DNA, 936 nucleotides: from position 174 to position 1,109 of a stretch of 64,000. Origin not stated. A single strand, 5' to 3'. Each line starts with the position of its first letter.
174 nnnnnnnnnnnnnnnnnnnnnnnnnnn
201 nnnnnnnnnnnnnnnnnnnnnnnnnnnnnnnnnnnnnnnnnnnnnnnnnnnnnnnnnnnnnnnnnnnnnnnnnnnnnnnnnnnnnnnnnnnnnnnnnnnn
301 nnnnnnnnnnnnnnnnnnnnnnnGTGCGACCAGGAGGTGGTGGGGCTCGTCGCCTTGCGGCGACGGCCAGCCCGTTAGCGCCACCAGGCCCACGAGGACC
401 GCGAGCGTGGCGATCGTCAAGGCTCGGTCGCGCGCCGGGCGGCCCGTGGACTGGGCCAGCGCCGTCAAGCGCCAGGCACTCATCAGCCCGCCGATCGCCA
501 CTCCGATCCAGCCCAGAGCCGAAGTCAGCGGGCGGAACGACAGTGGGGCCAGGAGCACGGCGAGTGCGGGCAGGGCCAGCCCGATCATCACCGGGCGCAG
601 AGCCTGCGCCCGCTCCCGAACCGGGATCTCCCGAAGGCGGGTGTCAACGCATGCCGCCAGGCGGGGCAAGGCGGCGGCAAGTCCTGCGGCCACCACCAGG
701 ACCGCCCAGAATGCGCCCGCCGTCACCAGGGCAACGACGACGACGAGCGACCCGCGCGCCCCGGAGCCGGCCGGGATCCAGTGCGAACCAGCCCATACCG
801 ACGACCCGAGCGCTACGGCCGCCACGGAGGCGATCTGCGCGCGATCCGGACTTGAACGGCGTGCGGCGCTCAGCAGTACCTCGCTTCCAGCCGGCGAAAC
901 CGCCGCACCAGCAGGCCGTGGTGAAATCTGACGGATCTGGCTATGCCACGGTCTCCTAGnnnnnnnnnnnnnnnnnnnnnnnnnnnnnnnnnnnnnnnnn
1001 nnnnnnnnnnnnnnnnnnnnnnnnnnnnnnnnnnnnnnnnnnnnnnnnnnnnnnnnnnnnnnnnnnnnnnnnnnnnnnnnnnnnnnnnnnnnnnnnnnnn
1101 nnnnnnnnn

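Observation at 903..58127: Novel CTAG-terminated MITE-like repeat family (at least 8 copies in 64 kb)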

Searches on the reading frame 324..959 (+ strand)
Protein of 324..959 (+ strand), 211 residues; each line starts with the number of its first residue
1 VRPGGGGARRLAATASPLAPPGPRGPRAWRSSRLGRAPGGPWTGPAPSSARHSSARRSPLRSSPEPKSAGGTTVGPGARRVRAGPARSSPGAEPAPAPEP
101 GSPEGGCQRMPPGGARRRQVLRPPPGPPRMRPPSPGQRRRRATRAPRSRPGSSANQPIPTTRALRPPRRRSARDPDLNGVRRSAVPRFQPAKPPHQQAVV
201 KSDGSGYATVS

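Call 36: search_protein_families(library=pfam, proteins=[window:324-959:+], max_evalue=0.001)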
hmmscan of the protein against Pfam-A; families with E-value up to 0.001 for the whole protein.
window:324-959:+ (211 aa): 0 families
